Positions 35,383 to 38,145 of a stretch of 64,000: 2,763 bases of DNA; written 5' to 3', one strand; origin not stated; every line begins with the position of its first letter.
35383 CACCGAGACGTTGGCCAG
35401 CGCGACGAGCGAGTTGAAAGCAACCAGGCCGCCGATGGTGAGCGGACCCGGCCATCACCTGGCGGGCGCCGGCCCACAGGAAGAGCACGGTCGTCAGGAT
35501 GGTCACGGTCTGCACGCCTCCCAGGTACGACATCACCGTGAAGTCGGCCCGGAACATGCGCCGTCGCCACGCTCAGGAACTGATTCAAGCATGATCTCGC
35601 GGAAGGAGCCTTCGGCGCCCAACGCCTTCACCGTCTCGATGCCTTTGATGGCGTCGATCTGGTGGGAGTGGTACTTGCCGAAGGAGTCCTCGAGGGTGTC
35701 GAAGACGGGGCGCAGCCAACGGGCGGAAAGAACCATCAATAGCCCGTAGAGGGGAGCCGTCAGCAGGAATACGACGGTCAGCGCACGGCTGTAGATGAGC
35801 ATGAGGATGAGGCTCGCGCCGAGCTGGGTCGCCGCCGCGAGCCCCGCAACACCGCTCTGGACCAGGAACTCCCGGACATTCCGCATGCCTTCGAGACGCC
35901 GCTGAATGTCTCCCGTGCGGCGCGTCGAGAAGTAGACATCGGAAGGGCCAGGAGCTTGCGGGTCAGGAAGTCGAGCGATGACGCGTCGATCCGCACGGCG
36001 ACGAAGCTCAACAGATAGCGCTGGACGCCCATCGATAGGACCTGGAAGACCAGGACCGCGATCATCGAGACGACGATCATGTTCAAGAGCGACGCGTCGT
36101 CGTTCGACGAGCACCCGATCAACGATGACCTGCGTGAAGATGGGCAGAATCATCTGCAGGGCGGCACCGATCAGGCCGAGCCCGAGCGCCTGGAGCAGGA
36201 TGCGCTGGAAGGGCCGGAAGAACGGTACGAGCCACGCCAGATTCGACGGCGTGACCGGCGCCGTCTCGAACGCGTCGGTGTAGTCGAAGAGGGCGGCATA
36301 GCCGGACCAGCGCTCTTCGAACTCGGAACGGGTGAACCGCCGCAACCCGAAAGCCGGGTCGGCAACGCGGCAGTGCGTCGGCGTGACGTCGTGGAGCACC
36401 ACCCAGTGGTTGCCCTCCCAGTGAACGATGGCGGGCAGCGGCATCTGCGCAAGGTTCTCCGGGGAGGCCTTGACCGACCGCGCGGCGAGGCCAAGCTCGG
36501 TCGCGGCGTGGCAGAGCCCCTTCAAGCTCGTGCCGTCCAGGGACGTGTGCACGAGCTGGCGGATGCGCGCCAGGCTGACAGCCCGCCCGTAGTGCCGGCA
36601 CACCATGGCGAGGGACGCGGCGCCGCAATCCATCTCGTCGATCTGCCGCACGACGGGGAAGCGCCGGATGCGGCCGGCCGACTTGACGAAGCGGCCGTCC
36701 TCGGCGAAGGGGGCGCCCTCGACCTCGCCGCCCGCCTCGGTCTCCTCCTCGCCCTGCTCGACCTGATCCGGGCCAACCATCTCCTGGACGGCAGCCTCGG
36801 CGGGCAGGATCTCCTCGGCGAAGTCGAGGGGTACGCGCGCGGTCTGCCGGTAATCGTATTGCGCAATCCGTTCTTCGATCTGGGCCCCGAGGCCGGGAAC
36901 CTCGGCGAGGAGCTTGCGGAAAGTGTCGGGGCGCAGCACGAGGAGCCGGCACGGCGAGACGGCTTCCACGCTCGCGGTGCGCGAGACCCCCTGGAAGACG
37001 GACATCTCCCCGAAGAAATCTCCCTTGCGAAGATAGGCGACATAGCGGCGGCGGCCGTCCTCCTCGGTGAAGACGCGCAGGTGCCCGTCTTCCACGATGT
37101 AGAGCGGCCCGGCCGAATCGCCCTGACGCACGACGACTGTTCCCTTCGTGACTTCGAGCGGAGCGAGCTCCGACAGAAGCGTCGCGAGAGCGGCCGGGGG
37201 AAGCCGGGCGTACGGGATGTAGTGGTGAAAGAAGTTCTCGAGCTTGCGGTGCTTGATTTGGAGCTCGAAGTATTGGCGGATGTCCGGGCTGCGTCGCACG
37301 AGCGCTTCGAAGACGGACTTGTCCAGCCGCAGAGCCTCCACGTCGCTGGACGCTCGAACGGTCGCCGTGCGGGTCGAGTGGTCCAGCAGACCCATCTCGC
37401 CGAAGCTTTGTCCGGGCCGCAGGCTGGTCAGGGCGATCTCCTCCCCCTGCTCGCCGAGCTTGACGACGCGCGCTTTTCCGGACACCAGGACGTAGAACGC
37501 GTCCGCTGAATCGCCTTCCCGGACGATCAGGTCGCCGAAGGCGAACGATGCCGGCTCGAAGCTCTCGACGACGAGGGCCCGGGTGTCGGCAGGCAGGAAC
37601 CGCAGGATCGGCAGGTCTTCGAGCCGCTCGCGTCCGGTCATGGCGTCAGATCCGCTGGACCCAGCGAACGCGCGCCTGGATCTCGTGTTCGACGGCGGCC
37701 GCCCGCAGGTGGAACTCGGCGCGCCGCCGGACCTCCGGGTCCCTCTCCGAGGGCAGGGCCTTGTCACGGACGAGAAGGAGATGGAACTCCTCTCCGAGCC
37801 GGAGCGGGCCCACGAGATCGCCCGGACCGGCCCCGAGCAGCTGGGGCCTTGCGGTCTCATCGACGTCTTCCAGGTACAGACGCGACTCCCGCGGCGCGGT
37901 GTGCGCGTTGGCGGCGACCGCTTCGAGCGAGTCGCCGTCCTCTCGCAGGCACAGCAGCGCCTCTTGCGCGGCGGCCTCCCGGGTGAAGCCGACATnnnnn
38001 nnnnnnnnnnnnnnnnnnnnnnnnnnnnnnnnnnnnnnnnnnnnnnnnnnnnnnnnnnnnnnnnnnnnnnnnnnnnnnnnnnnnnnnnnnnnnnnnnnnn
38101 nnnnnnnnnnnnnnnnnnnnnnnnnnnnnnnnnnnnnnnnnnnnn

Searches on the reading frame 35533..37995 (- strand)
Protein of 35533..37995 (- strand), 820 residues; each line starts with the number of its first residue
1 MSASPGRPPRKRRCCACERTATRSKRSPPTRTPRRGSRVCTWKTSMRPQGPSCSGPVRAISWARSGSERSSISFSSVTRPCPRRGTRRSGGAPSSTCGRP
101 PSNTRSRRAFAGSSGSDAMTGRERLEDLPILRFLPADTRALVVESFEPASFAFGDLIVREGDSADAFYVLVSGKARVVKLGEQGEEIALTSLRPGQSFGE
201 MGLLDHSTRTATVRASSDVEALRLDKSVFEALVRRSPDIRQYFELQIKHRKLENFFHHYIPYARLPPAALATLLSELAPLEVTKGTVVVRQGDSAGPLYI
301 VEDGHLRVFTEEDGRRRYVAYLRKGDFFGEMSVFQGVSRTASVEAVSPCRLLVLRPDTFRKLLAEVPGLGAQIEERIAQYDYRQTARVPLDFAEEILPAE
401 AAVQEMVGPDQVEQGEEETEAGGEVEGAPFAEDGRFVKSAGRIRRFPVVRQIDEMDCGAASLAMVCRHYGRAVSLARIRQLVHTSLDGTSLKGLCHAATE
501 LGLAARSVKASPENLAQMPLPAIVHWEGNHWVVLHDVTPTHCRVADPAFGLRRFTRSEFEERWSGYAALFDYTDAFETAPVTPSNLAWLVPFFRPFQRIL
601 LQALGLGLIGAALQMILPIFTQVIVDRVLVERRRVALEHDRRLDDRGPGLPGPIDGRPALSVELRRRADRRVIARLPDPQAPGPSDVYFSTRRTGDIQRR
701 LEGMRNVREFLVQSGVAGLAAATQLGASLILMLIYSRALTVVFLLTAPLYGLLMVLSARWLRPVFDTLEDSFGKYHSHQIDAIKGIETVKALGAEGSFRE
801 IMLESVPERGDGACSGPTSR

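Call 8: search_protein_families(library=pfam, proteins=[window:35533-37995:-])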
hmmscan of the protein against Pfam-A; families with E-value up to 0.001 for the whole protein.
window:35533-37995:- (820 aa): 3 families
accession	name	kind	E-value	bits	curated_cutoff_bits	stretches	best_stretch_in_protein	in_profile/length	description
PF00027.35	cNMP_binding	-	1.5e-50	169.5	27.5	2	150-235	3-88/89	Cyclic nucleotide-binding domain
PF03412.21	Peptidase_C39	-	1.3e-37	129.1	22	1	446-571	2-129/133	Peptidase C39 family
PF00664.28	ABC_membrane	-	3.3e-19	70.1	28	1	688-803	91-207/274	ABC transporter transmembrane region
